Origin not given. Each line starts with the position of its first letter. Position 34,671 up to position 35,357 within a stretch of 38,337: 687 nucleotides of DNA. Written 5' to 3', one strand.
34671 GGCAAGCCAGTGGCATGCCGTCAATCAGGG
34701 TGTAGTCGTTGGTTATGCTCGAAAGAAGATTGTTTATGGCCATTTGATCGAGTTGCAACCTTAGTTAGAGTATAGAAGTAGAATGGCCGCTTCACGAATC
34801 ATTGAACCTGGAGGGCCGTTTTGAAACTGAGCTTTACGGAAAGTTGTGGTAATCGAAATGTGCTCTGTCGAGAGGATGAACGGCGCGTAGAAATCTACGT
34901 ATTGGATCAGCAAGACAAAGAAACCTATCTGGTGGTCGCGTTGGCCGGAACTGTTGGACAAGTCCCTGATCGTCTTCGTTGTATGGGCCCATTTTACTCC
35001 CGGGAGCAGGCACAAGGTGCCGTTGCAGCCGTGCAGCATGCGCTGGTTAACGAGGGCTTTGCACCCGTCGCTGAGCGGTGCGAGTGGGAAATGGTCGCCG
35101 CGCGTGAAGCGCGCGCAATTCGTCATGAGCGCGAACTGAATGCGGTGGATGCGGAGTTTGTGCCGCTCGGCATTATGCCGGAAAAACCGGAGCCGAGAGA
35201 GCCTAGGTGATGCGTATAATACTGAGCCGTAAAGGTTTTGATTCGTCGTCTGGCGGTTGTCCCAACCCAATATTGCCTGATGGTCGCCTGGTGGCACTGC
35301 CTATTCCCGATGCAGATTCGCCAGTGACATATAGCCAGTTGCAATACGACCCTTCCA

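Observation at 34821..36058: Translationally coupled two-gene operon of unknown function (129 aa plus 283-aa Nmad3-like protein)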

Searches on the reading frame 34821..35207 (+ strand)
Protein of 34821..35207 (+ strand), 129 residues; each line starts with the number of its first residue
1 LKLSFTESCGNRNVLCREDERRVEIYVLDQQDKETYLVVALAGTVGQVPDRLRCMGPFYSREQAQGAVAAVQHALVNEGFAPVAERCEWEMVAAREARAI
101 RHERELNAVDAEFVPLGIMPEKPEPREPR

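Call 3: search_protein_families(library=pfam, proteins=[window:34821-35207:+], max_evalue=1)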
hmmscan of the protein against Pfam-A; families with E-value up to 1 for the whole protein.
window:34821-35207:+ (129 aa): 3 families
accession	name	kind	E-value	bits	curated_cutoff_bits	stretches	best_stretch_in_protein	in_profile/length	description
PF24876.1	PA4575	-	1.5e-08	35.1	27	1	22-115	17-111/113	PA4575-like protein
PF24014.1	DUF7328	-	0.098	13.4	27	1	85-104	34-53/60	Family of unknown function (DUF7328)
PF16116.10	DUF4832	-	0.15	12.2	29.2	1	60-100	115-155/216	Domain of unknown function (DUF4832)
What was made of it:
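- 34821..35210 (+): Gene for a 129-aa PA4575-like protein (PF24876), TTG start, TGA stop at 35208-35210. Pfam PF24876 at 35.1 bits against a cut-off of 27 (call 3).
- On Nmad2-Nmad3 cassette: The upstream gene is PF24876 (call 3).
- On PA4575-like (PF24876): 35.1 bits against a cut-off of 27, residues 22-115 (call 3).
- Checked: It scores 35.1 bits against PF24876 (cut-off 27) (call 3).
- Both family assignments pass Pfam's curated cut-offs (call 3).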

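Call 4: search_protein_families(library=ncbifam, proteins=[window:34821-35207:+], max_evalue=1)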
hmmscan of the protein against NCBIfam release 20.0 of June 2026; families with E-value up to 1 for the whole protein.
window:34821-35207:+ (129 aa): 1 family
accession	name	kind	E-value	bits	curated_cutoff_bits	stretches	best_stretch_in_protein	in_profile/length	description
NF006875.0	PRK09372.1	equivalog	0.025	14.3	136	1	69-124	67-120/161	ribonuclease E activity regulator RraA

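Call 5: search_protein_families(library=padloc, proteins=[window:34821-35207:+], max_evalue=1)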
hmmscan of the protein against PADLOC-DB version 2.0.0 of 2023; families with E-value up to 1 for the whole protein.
window:34821-35207:+ (129 aa): 0 families
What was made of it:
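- No PADLOC hit for either protein (call 5).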

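Call 9: find_homologous_proteins(query=window:34821-35207:+)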
Query window:34821-35207:+ (129 aa): 1 proteins with E <= 0.001 among 54 candidates.
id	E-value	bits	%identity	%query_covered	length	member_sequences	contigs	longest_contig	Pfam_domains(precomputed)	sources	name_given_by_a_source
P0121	4.8e-80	283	100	100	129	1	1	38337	PF24876.2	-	-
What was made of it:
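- The first word-based search found only the query itself (call 9).
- Tried and rejected: The first word-based homology search for the small protein found only the query itself (call 9).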

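Call 22: find_homologous_proteins(query=A2, max_evalue=0.01)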
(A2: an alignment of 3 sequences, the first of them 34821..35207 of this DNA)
Query A2 (3 sequences) (129 aa, profile of the alignment): 11 proteins with E <= 0.01 among 5844 candidates.
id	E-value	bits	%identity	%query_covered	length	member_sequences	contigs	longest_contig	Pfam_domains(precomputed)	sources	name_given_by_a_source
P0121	2.3e-65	236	100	100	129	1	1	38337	PF24876.2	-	-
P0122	1.3e-62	227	52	96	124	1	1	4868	PF24876.2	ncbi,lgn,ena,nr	ncbi:MAG: hypothetical protein R3183_12500 [Oleiphilaceae bacterium]|nr:hypothetical protein [Oleiph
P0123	5.6e-58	212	55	90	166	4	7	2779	PF24876.2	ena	-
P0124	4.3e-55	203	56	89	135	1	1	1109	PF24876.2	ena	-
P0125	3.2e-42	161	48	96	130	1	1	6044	PF24876.2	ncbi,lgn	-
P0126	2.6e-38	148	48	96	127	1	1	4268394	PF24876.2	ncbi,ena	-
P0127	5.7e-38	147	56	72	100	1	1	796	PF24876.2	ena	-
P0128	2.2e-28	116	43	95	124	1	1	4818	PF24876.2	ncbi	-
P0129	1.1e-20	91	38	94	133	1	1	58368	PF24876.2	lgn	-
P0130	1.0e-12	66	34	89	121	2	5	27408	PF24876.2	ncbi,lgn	ncbi:MAG: hypothetical protein ACI9G5_001680 [Paracoccaceae bacterium]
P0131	3.6e-9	54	30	82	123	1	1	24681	-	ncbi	-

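Call 24: find_encoding_contigs(protein=P0126, flank=6000, max_places=1)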
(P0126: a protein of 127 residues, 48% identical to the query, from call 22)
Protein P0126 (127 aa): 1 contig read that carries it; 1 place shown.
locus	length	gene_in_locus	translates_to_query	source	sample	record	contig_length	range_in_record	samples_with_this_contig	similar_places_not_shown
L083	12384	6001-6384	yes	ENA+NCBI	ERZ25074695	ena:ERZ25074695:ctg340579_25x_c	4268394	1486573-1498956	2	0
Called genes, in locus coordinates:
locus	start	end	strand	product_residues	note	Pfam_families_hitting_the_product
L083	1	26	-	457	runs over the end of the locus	PF01565:FAD_binding_4, PF04030:ALO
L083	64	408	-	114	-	PF13442:Cytochrome_CBB3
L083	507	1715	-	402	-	PF25967:RND-MFP_C (weak), PF25989:YknX_C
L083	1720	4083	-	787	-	PF12704:MacB_PCD (weak), PF02687:FtsX, PF12704:MacB_PCD (weak), PF02687:FtsX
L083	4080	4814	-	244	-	PF00005:ABC_tran, PF02463:SMC_N (faint), PF13304:AAA_21 (faint)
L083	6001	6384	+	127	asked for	PF24876:PA4575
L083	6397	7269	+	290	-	PF18754:Nmad3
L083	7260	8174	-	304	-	PF10672:Methyltrans_SAM, PF03602:Cons_hypoth95, PF05175:MTS (weak), PF13847:Methyltransf_31 (weak)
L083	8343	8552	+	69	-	-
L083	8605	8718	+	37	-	-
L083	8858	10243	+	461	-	PF10011:DUF2254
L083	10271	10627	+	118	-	PF01022:HTH_5, PF01047:MarR (weak), PF25212:HVO_A0114 (weak)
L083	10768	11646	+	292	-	PF04116:FA_hydroxylase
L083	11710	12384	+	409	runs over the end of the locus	-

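Call 25: find_encoding_contigs(protein=P0129, flank=6000, max_places=1)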
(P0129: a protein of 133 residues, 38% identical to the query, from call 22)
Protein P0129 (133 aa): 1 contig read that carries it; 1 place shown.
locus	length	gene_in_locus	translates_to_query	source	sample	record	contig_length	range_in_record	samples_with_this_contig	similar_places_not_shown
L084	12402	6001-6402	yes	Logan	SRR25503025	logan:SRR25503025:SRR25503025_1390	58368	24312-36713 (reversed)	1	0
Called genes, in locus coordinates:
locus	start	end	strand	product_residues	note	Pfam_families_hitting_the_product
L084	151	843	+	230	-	PF03352:Adenine_glyco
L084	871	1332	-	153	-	PF00293:NUDIX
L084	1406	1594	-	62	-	PF02416:TatA_B_E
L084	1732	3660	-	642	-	PF05787:PhoX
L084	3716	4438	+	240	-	PF09997:DUF2238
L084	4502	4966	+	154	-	PF03625:DUF302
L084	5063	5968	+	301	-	PF01370:Epimerase, PF16363:GDP_Man_Dehyd (weak), PF08338:DUF1731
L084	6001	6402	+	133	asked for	PF24876:PA4575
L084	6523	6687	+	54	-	-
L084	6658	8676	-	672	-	PF00580:UvrD-helicase, PF01443:Viral_helicase1 (faint), PF13245:AAA_19, PF13604:AAA_30 (faint), PF13361:UvrD_C, PF13538:UvrD_C_2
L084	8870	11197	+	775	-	PF09371:Tex_N, PF22706:Tex_central_region, PF14639:YqgF, PF16921:Tex_YqgF, PF14635:HHH_7 (weak), PF12836:HHH_3, PF17674:HHH_9, PF00575:S1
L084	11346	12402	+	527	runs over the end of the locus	PF04262:Glu_cys_ligase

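Call 26: find_encoding_contigs(protein=P0130, flank=6000, max_places=2)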
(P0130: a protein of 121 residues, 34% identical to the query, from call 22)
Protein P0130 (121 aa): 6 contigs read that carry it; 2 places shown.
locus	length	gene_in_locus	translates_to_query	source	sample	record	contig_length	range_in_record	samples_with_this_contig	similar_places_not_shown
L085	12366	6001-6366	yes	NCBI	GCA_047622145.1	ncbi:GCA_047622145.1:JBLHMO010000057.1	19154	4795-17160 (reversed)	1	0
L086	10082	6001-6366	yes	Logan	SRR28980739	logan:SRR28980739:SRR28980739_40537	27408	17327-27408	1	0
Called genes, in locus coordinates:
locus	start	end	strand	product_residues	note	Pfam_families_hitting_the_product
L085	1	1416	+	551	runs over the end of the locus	-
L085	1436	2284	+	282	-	PF03994:DUF350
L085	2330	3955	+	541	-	PF01564:Spermine_synth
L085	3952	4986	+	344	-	PF07885:Ion_trans_2, PF02254:TrkA_N (weak)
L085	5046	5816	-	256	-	PF27507:DjlA_TM (weak), PF04391:DUF533 (faint), PF05099:TerB, PF00226:DnaJ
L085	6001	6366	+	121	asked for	PF24876:PA4575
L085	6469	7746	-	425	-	PF13360:PQQ_2 (faint)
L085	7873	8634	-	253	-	PF02230:Abhydrolase_2, PF12146:Hydrolase_4 (faint), PF12697:Abhydrolase_6 (weak), PF00561:Abhydrolase_1 (weak)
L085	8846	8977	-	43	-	-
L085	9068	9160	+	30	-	-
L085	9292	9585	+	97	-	PF02604:PhdYeFM_antitox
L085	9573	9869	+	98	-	PF05016:ParE_toxin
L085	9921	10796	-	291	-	PF04116:FA_hydroxylase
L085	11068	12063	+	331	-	PF00291:PALP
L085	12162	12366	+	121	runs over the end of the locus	PF12680:SnoaL_2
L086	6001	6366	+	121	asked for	PF24876:PA4575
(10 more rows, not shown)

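Call 27: find_encoding_contigs(protein=P0131, flank=6000, max_places=1)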
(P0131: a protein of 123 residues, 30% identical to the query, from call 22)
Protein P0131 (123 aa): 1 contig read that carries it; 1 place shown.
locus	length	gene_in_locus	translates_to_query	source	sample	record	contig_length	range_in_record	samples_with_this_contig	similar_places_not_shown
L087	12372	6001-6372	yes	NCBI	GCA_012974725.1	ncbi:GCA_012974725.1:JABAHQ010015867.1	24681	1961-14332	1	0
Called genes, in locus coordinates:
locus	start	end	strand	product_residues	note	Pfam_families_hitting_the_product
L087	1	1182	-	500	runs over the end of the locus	-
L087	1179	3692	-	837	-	-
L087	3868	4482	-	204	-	PF04536:TPM_phosphatase (weak)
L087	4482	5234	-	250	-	PF04536:TPM_phosphatase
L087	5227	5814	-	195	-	PF04011:LemA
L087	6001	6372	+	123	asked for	-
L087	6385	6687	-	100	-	PF03992:ABM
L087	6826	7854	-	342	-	-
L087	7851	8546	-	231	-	PF00528:BPD_transp_1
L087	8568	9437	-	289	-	PF21088:MS_channel_1st (weak), PF00924:MS_channel_2nd, PF21082:MS_channel_3rd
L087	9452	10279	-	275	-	-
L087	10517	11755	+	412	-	-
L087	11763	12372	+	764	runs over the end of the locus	PF01590:GAF, PF13185:GAF_2, PF13492:GAF_3, PF05524:PEP-utilisers_N, PF00391:PEP-utilizers, PF02896:PEP-utilizers_C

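Call 38: search_protein_representatives(protein=window:34821-35207:+)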
Query: 129 residues. Proteins with E-value up to 0.001 (for the whole library): 65; up to 1e-10: 10; up to 1e-30: 1. The best 65 are listed.
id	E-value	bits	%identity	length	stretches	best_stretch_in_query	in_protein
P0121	1.5e-80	283.3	100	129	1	1-129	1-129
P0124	1.2e-30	122.1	55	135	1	7-122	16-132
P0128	4.0e-20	88.2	44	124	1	1-123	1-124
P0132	5.5e-16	74.8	35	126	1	1-125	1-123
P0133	8.1e-15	71.0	37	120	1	12-121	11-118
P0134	1.0e-14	70.7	36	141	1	21-124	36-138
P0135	8.9e-14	67.7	36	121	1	16-123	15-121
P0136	1.5e-11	60.5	35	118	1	2-115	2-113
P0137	2.4e-11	59.8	40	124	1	13-116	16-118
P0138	9.3e-11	57.9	35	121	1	17-116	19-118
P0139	1.1e-10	57.7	38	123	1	11-117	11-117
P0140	1.9e-10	56.9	38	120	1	19-120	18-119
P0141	4.3e-10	55.8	29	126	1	7-124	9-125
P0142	8.4e-10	54.8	37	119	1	2-116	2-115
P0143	3.9e-09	52.7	32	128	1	11-122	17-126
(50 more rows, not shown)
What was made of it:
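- Checked: It belongs to a family of 65 clusters at 50% identity, nearly all stand-alone proteins of about 94-165 aa (call 38).
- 65 homologous clusters were found in an exhaustive search (call 38).
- Tried and rejected: A 3-sequence profile and the exhaustive search were needed (calls 22, 38).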

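Call 39: find_encoding_contigs(protein=P0132, flank=4000, max_places=2)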
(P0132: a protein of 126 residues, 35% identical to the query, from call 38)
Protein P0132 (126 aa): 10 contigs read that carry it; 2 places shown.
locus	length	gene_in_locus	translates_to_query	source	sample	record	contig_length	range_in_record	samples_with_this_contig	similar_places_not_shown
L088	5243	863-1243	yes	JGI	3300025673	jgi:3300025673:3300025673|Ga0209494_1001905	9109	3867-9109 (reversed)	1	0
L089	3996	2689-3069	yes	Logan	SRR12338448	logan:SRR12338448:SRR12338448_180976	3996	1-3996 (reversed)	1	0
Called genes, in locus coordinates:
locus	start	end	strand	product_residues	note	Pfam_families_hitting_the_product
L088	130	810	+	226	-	PF13386:DsbD_2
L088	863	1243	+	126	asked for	PF24876:PA4575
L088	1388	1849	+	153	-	PF01243:PNPOx_N (weak)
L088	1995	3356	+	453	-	PF02812:ELFV_dehydrog_N, PF00208:ELFV_dehydrog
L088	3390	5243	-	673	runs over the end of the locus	PF00580:UvrD-helicase, PF01443:Viral_helicase1 (faint), PF13245:AAA_19, PF13604:AAA_30 (faint), PF13361:UvrD_C, PF13538:UvrD_C_2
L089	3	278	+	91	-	?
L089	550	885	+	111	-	PF02694:UPF0060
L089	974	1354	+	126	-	PF11196:DUF2834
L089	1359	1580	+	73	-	PF09493:DUF2389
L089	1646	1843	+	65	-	PF14255:Zn_ribbon_21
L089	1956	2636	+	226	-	PF13386:DsbD_2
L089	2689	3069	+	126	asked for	PF24876:PA4575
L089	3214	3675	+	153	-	-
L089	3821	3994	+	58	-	?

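Call 44: predict_structure(alignment_id=A3)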
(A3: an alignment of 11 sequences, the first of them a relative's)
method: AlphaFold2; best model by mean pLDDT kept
length: 129 residues; sequences in the alignment: 11
mean_pLDDT: 84.4   pTM: 0.71
mean pLDDT of the five models: 84.4, 83.9, 83.8, 83.5, 83.1
residues with pLDDT >= 90: 78; 70-90: 22; 50-70: 20; < 50: 9
segments of 3 or more residues with pLDDT < 50: 1-9
pLDDT, mean of each block of 10 residues (from residue 1): 44 90 94 89 96 94 94 97 92 93 84 61 66
secondary structure, 60 per line:
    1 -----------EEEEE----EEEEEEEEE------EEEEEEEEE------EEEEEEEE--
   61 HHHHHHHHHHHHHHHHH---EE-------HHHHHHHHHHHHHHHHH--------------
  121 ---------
elements in order: E12-16 E21-29 E36-44 E51-58 H61-77 H90-106
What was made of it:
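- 34821..35210 (+): The AF2 model has pLDDT 84 and consists of four beta strands followed by two helices (call 44).
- The AF2 model is confident (call 44).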

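Call 48: fold_search(model_id=the predicted structure, library=pdb)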
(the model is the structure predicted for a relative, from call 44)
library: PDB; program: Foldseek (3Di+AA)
matches with E <= 10: 514; with E <= 0.001: 0
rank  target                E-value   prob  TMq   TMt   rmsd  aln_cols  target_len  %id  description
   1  4m78_L                1.3e-01  0.60  0.21  0.34   8.9        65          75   14  Crystal structure of Lsm2-8 complex, space group P21 (released 2013-11-13)
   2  7s68_B                2.4e-01  0.41  0.35  0.23  18.1       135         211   15  Structure of human PARP1 domains (Zn1, Zn3, WGR and HD) bound to a DNA double strand break. (released 2022-06-29)
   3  9esh_I                2.7e-01  0.35  0.20  0.33   8.3        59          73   12  Structure of a B-state intermediate committed to discard (Bd-I state) (released 2024-12-25)
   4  3swn_A                2.7e-01  0.10  0.13  0.18  11.3        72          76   14  Structure of the LSm657 Complex: An Assembly Intermediate of the LSm1 7 and LSm2 8 Rings (released 2011-10-26)
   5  6n7r_N                2.9e-01  0.10  0.14  0.17   9.1        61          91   15  Saccharomyces cerevisiae spliceosomal E complex (ACT1) (released 2019-09-18)
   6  3jb9_F                3.1e-01  0.30  0.19  0.27   9.5        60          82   12  Cryo-EM structure of the yeast spliceosome at 3.6 angstrom resolution (released 2015-09-23)
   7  3swn_D                3.1e-01  0.16  0.17  0.25   9.2        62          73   16  Structure of the LSm657 Complex: An Assembly Intermediate of the LSm1 7 and LSm2 8 Rings (released 2011-10-26)
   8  4m7d_E                3.2e-01  0.23  0.17  0.28   9.9        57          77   10  Crystal structure of Lsm2-8 complex bound to the RNA fragment CGUUU (released 2013-11-13)
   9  6ygb_C                3.2e-01  0.12  0.14  0.20   8.7        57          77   16  Crystal structure of the NatC complex bound to CoA (released 2020-10-28)
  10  3pgg_B                3.2e-01  0.12  0.15  0.19   9.1        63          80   11  Crystal structure of cryptosporidium parvum u6 snrna-associated sm-like protein lsm5 (released 2011-02-02)
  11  1loj_D                3.6e-01  0.54  0.23  0.38   7.9        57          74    9  Crystal structure of a Methanobacterial Sm-like archaeal protein (SmAP1) bound to uridine-5'-monophosphate (UMP) (released 2003-03-25)
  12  1jri_H                3.6e-01  0.51  0.23  0.38   7.8        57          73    9  The Crystal Structure of an Sm-like Archaeal Protein with Two Heptamers in the Asymmetric Unit. (released 2002-02-13)
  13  9fmd_d                3.6e-01  0.11  0.16  0.19   9.6        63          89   14  Integrative model of the human post-catalytic spliceosome (P-complex) (released 2024-07-10)
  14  4c92_E                3.6e-01  0.10  0.15  0.20   9.7        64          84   11  Crystal structure of the yeast Lsm1-7 complex (released 2013-10-16)
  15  8ro0_f                3.9e-01  0.30  0.20  0.32   7.3        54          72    9  Structure of the C. elegans Intron Lariat Spliceosome primed for disassembly (ILS') (released 2024-08-07)
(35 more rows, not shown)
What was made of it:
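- On WGR domain (PF05406): Sm/LSm proteins score equally well (call 48).
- Closest known: WGR domain. Same: There is a weak Foldseek match to the PARP2 WGR domain (TM 0.43-0.47; call 48).
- There is weak fold resemblance to the PARP2 WGR domain (probability 0.85, TM 0.43-0.47; call 48).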
